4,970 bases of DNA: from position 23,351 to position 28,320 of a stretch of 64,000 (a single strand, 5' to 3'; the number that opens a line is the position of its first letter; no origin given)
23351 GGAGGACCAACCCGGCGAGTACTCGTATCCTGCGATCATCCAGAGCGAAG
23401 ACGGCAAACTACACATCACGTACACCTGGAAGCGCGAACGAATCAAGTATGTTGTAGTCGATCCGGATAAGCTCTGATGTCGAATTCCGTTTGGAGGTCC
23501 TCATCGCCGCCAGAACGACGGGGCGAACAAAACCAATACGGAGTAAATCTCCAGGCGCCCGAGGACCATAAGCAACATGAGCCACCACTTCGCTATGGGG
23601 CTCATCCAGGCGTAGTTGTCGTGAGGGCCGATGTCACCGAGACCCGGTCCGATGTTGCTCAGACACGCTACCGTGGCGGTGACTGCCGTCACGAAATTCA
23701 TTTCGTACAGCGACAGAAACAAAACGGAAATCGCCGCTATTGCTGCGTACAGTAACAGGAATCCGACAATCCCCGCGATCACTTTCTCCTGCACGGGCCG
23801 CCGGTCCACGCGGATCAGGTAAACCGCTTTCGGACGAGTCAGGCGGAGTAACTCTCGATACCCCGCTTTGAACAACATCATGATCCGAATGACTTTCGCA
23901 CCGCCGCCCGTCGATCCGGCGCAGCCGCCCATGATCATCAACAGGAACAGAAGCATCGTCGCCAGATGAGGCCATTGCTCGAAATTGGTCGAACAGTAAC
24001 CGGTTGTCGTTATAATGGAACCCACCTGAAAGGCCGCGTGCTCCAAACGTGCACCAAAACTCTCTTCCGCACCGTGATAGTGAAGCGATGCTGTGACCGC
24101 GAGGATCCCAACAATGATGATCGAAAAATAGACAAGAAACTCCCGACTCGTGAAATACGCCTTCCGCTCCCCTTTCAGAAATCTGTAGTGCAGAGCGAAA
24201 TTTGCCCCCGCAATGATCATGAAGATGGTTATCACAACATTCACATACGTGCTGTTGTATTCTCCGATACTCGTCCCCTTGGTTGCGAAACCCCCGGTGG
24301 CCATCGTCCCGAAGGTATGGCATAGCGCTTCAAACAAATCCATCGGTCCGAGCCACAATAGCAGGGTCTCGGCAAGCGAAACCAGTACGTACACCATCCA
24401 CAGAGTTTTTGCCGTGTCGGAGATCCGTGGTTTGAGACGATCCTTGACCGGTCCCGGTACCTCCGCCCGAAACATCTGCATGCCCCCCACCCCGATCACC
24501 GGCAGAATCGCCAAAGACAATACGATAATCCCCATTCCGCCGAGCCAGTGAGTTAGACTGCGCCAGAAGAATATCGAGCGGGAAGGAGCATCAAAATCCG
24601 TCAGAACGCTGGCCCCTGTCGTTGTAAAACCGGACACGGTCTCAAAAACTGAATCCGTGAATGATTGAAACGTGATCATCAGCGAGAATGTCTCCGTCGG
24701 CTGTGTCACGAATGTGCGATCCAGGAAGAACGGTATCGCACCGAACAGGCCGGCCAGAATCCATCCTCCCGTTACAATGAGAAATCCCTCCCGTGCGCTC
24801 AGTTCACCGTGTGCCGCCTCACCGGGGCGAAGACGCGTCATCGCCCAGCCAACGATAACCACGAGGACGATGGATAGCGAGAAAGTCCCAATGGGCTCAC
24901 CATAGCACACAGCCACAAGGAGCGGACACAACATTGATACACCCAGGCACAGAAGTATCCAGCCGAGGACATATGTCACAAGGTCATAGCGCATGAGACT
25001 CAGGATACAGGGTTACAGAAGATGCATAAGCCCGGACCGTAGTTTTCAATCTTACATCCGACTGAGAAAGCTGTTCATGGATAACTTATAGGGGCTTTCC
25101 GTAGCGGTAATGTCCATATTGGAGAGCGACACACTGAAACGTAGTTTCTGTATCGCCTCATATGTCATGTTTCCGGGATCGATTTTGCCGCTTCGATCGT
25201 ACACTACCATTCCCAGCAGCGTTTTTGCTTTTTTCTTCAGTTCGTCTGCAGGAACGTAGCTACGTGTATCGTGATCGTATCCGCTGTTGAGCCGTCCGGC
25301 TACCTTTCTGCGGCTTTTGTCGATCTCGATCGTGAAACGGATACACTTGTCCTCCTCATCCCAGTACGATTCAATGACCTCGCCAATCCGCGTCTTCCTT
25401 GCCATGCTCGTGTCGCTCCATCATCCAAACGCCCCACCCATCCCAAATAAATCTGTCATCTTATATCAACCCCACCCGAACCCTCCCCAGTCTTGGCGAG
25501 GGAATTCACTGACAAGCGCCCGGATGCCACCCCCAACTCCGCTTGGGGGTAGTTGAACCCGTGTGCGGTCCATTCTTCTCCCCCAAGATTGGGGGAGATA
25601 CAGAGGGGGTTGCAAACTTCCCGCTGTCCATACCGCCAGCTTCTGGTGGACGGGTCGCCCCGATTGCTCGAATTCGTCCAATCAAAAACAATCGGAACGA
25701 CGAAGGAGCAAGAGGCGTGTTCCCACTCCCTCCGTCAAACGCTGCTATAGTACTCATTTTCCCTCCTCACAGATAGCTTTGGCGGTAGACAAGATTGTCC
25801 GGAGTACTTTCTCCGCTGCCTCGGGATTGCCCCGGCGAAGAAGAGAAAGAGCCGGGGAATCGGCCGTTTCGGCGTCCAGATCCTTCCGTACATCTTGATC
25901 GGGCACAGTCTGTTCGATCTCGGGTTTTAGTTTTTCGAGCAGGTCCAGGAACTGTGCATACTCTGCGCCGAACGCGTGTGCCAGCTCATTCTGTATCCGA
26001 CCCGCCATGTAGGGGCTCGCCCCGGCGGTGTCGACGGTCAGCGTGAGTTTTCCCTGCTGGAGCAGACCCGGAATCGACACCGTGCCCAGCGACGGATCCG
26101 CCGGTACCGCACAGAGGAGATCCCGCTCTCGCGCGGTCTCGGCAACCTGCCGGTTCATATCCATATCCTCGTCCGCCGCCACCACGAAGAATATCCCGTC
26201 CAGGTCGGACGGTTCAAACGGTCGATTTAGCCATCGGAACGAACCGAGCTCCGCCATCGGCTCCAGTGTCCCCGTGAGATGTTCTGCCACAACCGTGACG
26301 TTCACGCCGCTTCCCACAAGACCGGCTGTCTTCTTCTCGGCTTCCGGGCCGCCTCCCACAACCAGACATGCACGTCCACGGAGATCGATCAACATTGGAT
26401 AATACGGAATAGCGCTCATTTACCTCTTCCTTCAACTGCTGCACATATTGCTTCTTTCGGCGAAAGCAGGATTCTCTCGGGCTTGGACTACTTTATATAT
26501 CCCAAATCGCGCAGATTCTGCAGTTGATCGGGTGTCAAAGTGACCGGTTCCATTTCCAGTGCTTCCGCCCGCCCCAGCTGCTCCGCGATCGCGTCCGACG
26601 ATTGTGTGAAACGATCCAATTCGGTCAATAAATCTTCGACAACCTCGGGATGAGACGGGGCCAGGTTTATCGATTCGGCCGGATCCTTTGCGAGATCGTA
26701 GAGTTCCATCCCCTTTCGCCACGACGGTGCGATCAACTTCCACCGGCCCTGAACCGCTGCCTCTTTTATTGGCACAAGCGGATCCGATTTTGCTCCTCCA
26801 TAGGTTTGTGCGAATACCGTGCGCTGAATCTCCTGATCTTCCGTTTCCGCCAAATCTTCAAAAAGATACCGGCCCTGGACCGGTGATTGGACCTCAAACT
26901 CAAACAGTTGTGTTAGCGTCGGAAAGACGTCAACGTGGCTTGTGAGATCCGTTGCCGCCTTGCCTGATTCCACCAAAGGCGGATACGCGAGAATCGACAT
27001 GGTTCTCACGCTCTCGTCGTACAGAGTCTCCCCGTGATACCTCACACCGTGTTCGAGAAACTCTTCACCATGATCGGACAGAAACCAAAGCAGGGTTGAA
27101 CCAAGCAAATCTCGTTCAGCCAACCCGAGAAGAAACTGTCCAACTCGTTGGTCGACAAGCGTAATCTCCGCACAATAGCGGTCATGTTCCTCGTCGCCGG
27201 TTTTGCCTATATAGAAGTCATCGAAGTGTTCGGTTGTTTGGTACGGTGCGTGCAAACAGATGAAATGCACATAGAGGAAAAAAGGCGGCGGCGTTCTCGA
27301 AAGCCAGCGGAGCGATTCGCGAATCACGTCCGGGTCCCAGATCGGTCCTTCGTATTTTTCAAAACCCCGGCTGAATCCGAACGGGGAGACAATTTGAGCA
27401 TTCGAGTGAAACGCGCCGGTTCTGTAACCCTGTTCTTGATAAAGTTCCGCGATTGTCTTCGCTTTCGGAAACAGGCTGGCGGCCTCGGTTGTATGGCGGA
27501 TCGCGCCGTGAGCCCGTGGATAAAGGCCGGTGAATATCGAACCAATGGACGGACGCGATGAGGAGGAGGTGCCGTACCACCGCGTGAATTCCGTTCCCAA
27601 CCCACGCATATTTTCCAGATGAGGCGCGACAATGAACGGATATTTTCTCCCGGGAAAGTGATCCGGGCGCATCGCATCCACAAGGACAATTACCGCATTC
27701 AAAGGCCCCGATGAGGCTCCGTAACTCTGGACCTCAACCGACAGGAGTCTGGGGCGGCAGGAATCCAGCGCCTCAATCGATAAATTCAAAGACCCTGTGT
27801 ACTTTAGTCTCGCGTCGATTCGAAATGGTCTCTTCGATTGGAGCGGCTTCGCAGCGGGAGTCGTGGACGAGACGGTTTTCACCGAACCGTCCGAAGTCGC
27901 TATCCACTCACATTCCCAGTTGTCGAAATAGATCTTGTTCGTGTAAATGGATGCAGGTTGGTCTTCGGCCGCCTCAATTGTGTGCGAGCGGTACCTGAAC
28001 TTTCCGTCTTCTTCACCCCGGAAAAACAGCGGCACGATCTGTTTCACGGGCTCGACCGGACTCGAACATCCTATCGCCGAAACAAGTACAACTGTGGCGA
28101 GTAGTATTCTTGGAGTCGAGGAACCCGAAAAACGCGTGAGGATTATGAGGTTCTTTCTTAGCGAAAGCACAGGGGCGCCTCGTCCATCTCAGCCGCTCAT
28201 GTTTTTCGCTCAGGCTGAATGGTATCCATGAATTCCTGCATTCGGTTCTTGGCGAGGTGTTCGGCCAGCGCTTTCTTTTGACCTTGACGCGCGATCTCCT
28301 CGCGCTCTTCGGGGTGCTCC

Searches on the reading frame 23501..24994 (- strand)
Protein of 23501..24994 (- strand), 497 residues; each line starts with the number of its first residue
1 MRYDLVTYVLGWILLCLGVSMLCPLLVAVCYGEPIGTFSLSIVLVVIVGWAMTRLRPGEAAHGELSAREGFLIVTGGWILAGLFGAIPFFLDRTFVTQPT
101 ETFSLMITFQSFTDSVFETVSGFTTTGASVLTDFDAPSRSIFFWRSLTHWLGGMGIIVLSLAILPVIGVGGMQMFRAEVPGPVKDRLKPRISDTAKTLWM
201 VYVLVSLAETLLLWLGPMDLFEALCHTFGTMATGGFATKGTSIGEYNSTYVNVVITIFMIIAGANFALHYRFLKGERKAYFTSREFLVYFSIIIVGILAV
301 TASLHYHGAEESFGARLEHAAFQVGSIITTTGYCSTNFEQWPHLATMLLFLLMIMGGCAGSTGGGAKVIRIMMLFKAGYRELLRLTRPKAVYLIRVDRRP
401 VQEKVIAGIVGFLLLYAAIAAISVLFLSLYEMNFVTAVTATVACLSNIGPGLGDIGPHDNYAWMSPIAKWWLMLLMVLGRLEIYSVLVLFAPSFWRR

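Call 23: search_protein_families(library=ncbifam, proteins=[window:23501-24994:-], max_evalue=0.00001)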
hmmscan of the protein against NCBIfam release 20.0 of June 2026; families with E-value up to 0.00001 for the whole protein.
window:23501-24994:- (497 aa): 2 families
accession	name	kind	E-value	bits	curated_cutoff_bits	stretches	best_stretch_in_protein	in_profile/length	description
NF008020.0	PRK10750.1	equivalog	6.2e-125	418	866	1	1-496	1-482/483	Trk system potassium transporter TrkH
TIGR00933.1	2a38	subfamily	5.7e-93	312.1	331.15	1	111-480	15-391/391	TrkH family potassium uptake protein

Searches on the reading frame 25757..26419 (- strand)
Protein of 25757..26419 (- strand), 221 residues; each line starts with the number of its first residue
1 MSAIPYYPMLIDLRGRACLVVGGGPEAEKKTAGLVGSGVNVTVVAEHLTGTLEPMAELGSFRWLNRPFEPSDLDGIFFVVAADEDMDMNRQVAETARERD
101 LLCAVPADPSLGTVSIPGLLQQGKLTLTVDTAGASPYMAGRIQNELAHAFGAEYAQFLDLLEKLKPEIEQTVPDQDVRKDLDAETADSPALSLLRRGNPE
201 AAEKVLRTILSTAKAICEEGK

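Call 72: search_protein_families(library=pfam, proteins=[window:25757-26419:-], max_evalue=0.01)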
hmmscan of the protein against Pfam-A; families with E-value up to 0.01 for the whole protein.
window:25757-26419:- (221 aa): 2 families
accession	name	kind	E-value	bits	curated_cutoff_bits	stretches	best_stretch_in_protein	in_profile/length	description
PF13241.12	NAD_binding_7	-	8.2e-22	78.2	22.1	1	10-117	2-103/104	Putative NAD(P)-binding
PF10414.14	CysG_dimeriser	-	7.4e-06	26.1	23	1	154-209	2-57/58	Sirohaem synthase dimerisation region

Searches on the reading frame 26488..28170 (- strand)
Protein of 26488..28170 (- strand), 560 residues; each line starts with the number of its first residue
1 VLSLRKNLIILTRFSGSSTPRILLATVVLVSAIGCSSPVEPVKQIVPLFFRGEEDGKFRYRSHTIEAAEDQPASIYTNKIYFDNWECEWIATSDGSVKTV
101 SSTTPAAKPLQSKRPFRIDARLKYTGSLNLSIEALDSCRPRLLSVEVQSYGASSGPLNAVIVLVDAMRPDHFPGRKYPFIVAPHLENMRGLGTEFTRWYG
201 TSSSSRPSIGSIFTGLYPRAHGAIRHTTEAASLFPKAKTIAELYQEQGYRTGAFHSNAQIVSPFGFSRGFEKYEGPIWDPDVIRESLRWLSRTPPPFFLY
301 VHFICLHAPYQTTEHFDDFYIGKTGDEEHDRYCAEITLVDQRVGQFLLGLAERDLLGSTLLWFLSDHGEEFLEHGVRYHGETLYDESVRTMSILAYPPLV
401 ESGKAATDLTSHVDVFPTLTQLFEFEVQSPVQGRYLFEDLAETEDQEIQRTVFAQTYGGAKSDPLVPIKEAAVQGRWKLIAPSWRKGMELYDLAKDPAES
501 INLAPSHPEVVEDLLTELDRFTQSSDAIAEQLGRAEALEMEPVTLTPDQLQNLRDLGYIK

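Call 23: search_protein_families(library=ncbifam, proteins=[window:26488-28170:-], max_evalue=0.00001)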
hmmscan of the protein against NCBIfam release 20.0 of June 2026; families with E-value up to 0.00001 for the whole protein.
window:26488-28170:- (560 aa): 5 families
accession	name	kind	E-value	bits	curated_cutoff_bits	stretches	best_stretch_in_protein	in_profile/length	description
NF010322.0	PRK13759.1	equivalog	1.8e-34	119.1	481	2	329-507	267-440/486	arylsulfatase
TIGR03417.1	chol_sulfatase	equivalog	1.1e-26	93.8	433.45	1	331-516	254-434/500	choline-sulfatase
NF052527.1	Mn_arylsulf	exception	8.5e-23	81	850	2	332-519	267-449/479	manganese-dependent arylsulfatase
NF045661.1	HdlasePehA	equivalog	3.4e-16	58.9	900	2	331-453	283-405/506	phosphoric/sulfuric ester hydrolase PehA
NF053595.1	LptchSynLtaSGpos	equivalog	9.1e-07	27.8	970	1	279-431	377-534/626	lipoteichoic acid synthase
